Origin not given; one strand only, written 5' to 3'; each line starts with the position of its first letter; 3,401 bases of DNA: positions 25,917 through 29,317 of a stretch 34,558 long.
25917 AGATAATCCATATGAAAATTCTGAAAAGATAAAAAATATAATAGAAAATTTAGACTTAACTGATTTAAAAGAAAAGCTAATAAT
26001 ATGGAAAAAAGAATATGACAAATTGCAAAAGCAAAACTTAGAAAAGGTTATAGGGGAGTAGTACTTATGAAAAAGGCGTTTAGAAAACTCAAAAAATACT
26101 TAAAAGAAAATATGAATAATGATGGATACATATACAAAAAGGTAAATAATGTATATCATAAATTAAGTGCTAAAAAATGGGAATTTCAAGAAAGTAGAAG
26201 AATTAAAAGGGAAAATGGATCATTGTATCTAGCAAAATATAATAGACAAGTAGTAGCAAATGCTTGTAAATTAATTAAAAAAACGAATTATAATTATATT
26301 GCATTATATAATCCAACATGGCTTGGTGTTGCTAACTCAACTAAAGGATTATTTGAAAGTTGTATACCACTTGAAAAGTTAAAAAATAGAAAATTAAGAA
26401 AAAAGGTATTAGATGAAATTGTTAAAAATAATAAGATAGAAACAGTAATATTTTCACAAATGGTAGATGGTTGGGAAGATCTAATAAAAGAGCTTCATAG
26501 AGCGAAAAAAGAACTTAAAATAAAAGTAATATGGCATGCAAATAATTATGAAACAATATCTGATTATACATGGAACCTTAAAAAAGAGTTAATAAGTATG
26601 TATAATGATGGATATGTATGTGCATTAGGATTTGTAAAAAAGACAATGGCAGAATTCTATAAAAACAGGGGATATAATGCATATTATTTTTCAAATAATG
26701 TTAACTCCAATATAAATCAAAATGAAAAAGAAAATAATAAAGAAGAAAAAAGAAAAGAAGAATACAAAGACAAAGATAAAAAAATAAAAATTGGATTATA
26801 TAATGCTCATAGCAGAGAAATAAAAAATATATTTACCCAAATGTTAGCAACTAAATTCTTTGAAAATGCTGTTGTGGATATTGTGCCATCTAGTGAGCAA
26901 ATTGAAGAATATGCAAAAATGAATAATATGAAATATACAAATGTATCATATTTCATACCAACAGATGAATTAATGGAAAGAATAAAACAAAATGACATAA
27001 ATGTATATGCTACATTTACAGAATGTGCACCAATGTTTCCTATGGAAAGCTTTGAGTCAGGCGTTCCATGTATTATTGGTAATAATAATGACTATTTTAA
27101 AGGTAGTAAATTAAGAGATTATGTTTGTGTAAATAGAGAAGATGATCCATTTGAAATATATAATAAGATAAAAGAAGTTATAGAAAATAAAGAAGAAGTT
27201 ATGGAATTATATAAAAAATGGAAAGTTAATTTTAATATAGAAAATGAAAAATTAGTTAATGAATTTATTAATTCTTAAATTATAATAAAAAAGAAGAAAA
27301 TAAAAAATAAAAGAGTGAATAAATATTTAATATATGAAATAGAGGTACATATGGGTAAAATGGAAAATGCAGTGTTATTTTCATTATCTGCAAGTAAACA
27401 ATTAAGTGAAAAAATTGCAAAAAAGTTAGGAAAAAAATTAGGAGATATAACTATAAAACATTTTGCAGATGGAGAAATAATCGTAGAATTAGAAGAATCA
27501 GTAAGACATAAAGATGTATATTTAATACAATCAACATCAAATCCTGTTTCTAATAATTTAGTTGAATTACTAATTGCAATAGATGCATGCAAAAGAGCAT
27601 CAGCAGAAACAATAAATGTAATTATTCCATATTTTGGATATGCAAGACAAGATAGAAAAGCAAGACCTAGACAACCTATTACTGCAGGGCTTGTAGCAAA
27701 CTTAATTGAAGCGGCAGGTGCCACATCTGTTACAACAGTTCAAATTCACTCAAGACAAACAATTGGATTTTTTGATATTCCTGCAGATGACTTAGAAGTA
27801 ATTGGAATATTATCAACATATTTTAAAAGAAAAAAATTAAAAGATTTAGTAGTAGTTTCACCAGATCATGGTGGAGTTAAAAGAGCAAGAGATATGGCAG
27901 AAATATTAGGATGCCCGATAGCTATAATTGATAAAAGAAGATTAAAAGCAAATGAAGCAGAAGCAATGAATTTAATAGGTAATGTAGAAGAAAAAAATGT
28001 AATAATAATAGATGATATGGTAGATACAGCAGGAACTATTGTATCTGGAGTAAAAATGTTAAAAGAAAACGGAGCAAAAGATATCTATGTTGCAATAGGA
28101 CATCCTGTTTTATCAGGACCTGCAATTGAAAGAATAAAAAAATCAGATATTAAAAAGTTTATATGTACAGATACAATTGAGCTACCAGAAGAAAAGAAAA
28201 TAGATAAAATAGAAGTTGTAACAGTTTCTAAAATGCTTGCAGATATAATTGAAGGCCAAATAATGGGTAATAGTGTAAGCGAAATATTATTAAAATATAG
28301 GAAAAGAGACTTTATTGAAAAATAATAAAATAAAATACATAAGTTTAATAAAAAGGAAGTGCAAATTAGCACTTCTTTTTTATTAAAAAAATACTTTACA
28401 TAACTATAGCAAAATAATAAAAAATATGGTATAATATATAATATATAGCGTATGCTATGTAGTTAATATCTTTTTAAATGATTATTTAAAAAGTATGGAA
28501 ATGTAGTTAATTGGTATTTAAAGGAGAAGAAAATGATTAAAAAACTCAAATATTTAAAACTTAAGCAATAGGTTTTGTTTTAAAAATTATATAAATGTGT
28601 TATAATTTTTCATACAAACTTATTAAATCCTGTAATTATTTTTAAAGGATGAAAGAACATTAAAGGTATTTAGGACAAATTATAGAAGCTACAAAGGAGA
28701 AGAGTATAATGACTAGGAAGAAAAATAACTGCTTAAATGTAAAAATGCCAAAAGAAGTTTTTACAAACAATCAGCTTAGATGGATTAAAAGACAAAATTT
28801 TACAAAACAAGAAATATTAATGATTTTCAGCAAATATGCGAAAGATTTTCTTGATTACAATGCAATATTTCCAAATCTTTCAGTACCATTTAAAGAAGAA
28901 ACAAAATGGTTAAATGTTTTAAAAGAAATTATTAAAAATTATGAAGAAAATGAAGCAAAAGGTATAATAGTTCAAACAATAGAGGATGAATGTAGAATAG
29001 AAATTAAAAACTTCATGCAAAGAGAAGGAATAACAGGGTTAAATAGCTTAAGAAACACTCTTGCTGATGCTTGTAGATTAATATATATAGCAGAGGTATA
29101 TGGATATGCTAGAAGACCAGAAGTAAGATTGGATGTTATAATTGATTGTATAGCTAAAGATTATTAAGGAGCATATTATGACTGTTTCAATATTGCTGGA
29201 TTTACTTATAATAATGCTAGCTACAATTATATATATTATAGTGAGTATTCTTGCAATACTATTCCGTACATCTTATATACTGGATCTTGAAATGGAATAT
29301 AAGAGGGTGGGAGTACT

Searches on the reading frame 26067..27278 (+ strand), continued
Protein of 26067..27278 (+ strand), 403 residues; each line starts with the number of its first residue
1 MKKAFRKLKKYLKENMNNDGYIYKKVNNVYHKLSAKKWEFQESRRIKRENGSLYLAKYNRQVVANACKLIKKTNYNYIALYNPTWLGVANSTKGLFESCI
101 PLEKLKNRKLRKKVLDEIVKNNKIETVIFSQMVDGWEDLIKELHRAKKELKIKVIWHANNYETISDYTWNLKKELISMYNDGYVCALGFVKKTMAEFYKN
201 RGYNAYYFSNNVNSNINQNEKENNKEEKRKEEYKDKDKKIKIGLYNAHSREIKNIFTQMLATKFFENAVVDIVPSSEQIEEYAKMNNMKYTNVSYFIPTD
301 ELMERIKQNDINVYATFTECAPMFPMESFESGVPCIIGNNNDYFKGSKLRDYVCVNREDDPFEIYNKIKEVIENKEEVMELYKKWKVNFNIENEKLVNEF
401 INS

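Call 41: fold_search(model_id=the predicted structure, library=pdb)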
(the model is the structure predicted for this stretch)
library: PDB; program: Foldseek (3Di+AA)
matches with E <= 10: 1349; with E <= 0.001: 186
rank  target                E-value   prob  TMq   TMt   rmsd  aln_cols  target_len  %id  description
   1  6tvp_B                8.2e-08  1.00  0.47  0.48   7.5       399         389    8  Structure of Mycobacterium smegmatis alpha-maltose-1-phosphate synthase GlgM (released 2020-04-22)
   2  6eji_A                1.8e-07  1.00  0.48  0.53   7.0       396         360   14  Structure of a glycosyltransferase (released 2018-02-07)
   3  3mbo_A                2.1e-07  1.00  0.53  0.56   6.5       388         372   12  Crystal Structure of the Glycosyltransferase BaBshA bound with UDP and L-malate (released 2010-09-29)
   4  4xsu_A                2.3e-07  1.00  0.47  0.51   7.4       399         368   12  Crystal structure of Anabaena Alr3699/HepE in complex with UDP and glucose (released 2016-01-13)
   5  3c4q_B                2.9e-07  1.00  0.51  0.52   7.4       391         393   11  Structure of the retaining glycosyltransferase MshA : The first step in mycothiol biosynthesis. Organism : Corynebacte (released 2008-04-01)
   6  6tvp_A                2.9e-07  1.00  0.48  0.50   7.3       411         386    9  Structure of Mycobacterium smegmatis alpha-maltose-1-phosphate synthase GlgM (released 2020-04-22)
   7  2jjm_A                3.1e-07  1.00  0.53  0.58   6.7       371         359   10  Crystal Structure of a family GT4 glycosyltransferase from Bacillus anthracis ORF BA1558. (released 2008-08-05)
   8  9dcm_C                3.3e-07  1.00  0.39  0.35  11.0       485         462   10  Sucrose-phosphate synthase from Leishmania major (released 2025-10-29)
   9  3mbo_F                3.5e-07  1.00  0.54  0.58   6.5       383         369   12  Crystal Structure of the Glycosyltransferase BaBshA bound with UDP and L-malate (released 2010-09-29)
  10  8k5u_B                3.7e-07  1.00  0.45  0.55   5.9       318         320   12  Se-glycosyltransferase RsSenB (released 2024-02-07)
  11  8rz3_C                3.9e-07  1.00  0.40  0.47  11.2       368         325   11  Structures of Se- glycosyltransferase SenB from Variovorax paradoxus (released 2024-09-11)
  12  6d9t                  4.4e-07  1.00  0.54  0.57   6.7       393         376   12  BshA from Staphylococcus aureus complexed with UDP (released 2019-05-08)
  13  8k5u_A                4.4e-07  1.00  0.43  0.52   7.8       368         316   12  Se-glycosyltransferase RsSenB (released 2024-02-07)
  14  8jjn_B                5.2e-07  1.00  0.47  0.58   5.9       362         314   12  Structure of SenB in complex with UDP-Glc and PO4- at 1.98 Angstroms resolution (released 2024-02-07)
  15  8rz3_B                5.5e-07  1.00  0.41  0.49   5.9       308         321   12  Structures of Se- glycosyltransferase SenB from Variovorax paradoxus (released 2024-09-11)
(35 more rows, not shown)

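Call 42: search_solved_structures(query=A2, max_evalue=1, show_alignments=2)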
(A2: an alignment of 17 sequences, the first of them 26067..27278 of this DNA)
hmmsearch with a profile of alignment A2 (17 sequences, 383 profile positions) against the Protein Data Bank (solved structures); distinct sequences matched with E-value up to 1: 0.

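Call 54: search_protein_families(library=pfam, proteins=[L040:931-2853:+, L041:12224-14020:+, L024:8167-9219:+, L037:7439-8659:+, L052:8693-11002:+, L026:3028-4590:+, L034:5211-7724:+, L048:11137-12090:+, L032:13081-14190:+], max_evalue=0.01)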
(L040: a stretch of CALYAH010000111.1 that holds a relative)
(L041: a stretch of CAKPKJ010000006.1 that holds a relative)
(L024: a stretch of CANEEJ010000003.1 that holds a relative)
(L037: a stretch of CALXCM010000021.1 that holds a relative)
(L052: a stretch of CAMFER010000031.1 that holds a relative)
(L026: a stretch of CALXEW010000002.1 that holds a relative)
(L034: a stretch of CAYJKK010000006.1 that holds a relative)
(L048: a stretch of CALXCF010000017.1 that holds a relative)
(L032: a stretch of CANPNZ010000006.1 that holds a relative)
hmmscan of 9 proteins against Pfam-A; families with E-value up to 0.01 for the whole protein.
L040:931-2853:+ (640 aa): 3 families
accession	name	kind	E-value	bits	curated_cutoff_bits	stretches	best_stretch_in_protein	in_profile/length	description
PF00702.32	Hydrolase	-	1.8e-06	28.9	26.4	1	3-205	2-191/191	haloacid dehalogenase-like hydrolase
PF13419.12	HAD_2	-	1.5e-05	25.7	23.8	1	79-209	49-176/178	Haloacid dehalogenase-like hydrolase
PF13242.12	Hydrolase_like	-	8.2e-05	22.9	22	1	171-209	8-46/75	HAD-hyrolase-like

L041:12224-14020:+ (598 aa): 1 family
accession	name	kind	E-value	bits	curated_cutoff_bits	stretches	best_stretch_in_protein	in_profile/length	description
PF19484.4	DUF6020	-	8.7e-52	176.7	28.3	1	191-587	181-587/604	Family of unknown function (DUF6020)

L024:8167-9219:+ (350 aa): 5 families
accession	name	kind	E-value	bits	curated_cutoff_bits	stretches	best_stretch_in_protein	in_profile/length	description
PF00534.26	Glycos_transf_1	-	2.6e-20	73.1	26.4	1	226-317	78-169/172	Glycosyl transferases group 1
PF13692.12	Glyco_trans_1_4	-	2.1e-17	64.1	27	1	219-306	55-142/142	Glycosyl transferases group 1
PF13524.12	Glyco_trans_1_2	-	4.4e-05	23.9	25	1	224-333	30-142/144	Glycosyl transferase-like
PF04101.22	Glyco_tran_28_C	-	0.0013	19.3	22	0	224-317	54-154/166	Glycosyltransferase family 28 C-terminal domain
PF20706.3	GT4-conflict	-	0.0078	15.7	26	0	232-316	273-367/385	Family 4 Glycosyltransferase in conflict systems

L037:7439-8659:+ (406 aa): 1 family
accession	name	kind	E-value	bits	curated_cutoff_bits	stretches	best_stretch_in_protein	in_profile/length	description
PF04230.19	PS_pyruv_trans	-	5.2e-22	79.5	25.3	1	13-231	1-279/280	Polysaccharide pyruvyl transferase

L052:8693-11002:+ (769 aa): 4 families
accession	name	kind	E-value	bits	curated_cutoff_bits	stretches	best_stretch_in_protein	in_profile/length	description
PF01501.26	Glyco_transf_8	-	1.5e-32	113.6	24.3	1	8-271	2-251/253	Glycosyl transferase family 8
PF00534.26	Glycos_transf_1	-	1.1e-14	54.8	26.4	1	594-740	27-171/172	Glycosyl transferases group 1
PF13692.12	Glyco_trans_1_4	-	6.8e-10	39.8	27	1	594-727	14-142/142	Glycosyl transferases group 1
PF13524.12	Glyco_trans_1_2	-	1.9e-09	38.1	25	1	607-748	9-135/144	Glycosyl transferase-like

L026:3028-4590:+ (520 aa): 1 family
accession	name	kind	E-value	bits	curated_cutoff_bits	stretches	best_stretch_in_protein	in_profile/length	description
PF08757.17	CotH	-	9.5e-40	137.5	23.8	1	183-510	1-319/322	CotH kinase protein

L034:5211-7724:+ (837 aa): 4 families
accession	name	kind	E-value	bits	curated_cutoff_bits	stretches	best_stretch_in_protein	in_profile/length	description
PF01520.23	Amidase_3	-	4.5e-28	98.9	27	1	40-239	1-173/174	N-acetylmuramoyl-L-alanine amidase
PF17804.6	TSP_NTD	-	5.3e-05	24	26.4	0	318-341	22-45/188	Tail specific protease N-terminal domain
PF25274.1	MJ0548_C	-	0.0011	19.6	27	0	353-401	18-67/97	Connectase MJ0548-like, C-terminal domain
PF12320.13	SbcD_C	-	0.0045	17.8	24.4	0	735-763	18-46/94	Type 5 capsule protein repressor C-terminal domain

L048:11137-12090:+ (317 aa): 4 families
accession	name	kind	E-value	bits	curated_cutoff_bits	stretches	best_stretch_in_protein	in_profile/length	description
PF00535.33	Glycos_transf_2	-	1.3e-31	110.2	23.3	1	5-135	1-131/168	Glycosyl transferase family 2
PF10111.15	Glyco_tranf_2_2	-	7.2e-15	55.6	27.3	1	5-106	1-104/276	Glycosyltransferase like family 2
PF13641.12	Glyco_tranf_2_3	-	2.3e-08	34.8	27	1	2-123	1-126/230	Glycosyltransferase like family 2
PF07914.17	DUF1679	-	0.0042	16.5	24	1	217-303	94-181/414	Uncharacterized oxidoreductase dhs-27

L032:13081-14190:+ (369 aa): 3 families
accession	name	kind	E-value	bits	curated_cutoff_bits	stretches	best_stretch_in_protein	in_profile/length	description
PF00534.26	Glycos_transf_1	-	8.3e-17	61.7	26.4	1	192-345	6-164/172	Glycosyl transferases group 1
PF13692.12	Glyco_trans_1_4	-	3e-15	57.2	27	1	203-339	3-142/142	Glycosyl transferases group 1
PF13439.12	Glyco_transf_4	-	1.2e-06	29.1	28.5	1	14-181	2-167/170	Glycosyltransferase Family 4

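Call 83: find_related_loci(query=A2, collection=viral_contigs, flank=5000)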
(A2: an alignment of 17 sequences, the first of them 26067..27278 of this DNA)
Query A2 (403 aa) in viral_contigs; peptide patterns used: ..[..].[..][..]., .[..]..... (x = any residue, [..] = any of these).
99 stretches matched a pattern, but none encodes a relative of the query by tblastn (E <= 1e-3).

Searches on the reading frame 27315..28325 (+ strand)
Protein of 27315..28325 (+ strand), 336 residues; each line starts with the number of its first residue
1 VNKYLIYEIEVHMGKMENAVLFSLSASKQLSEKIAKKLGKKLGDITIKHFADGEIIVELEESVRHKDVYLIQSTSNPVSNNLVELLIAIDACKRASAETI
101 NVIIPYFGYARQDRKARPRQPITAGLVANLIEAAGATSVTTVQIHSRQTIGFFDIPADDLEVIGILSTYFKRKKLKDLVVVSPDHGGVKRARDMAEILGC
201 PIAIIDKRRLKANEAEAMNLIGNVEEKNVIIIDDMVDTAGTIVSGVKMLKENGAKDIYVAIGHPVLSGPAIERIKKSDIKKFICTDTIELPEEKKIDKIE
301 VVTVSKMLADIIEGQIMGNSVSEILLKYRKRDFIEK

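Call 3: search_protein_families(library=pfam, proteins=[window:27315-28325:+], max_evalue=1)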
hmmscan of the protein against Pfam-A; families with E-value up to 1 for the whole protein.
window:27315-28325:+ (336 aa): 8 families
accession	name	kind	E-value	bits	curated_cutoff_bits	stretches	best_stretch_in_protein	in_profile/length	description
PF13793.12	Pribosyltran_N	-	5.9e-51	171.7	25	1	20-135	2-117/117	N-terminal domain of ribose phosphate pyrophosphokinase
PF14572.12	Pribosyl_synth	-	8.5e-19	68.7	27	1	212-323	69-181/184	Phosphoribosyl synthetase-associated domain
PF00156.33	Pribosyltran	-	1e-17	64.4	26.3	1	160-261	13-122/158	Phosphoribosyl transferase domain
PF14681.12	UPRTase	-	0.0001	22.3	27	1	216-278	110-172/206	Uracil phosphoribosyltransferase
PF24390.1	PRTase-CE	-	0.0016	18.8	27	1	217-295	103-176/253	PRTase-CE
PF21891.1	DUF6917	-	0.0078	16.4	27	1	48-111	4-66/127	Family of unknown function (DUF6917)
PF02577.19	BFN_dom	-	0.079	13.2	27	0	113-149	28-63/112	Bifunctional nuclease domain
PF03460.22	NIR_SIR_ferr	-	0.1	12.8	24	1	122-162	21-61/69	Nitrite/Sulfite reductase ferredoxin-like half domain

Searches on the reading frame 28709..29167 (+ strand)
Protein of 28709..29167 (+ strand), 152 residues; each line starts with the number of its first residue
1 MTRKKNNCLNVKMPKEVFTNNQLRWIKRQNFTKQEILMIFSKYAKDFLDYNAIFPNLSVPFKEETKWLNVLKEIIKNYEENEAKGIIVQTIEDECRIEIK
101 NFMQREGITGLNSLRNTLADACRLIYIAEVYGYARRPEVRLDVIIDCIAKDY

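Call 3: search_protein_families(library=pfam, proteins=[window:28709-29167:+], max_evalue=1)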
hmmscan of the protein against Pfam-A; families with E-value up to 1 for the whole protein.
window:28709-29167:+ (152 aa): 1 family
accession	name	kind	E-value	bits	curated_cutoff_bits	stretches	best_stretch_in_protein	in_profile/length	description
PF23187.1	UBX7_N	-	0.085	13.4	27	1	27-60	46-79/110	UBX7 N-terminal domain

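Call 4: search_protein_families(library=ncbifam, proteins=[window:28709-29167:+], max_evalue=1)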
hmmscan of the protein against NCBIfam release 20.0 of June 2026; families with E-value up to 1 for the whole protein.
window:28709-29167:+ (152 aa): 1 family
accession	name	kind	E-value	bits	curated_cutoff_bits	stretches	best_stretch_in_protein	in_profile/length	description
NF005988.0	PRK08099.1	equivalog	0.071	12.2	201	1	5-97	106-197/411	multifunctional transcriptional regulator/nicotinamide-nucleotide adenylyltransferase/ribosylnicotinamide kinase NadR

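Call 5: search_protein_families(library=padloc, proteins=[window:28709-29167:+], max_evalue=1)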
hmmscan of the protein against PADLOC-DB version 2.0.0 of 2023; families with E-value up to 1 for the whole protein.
window:28709-29167:+ (152 aa): 0 families
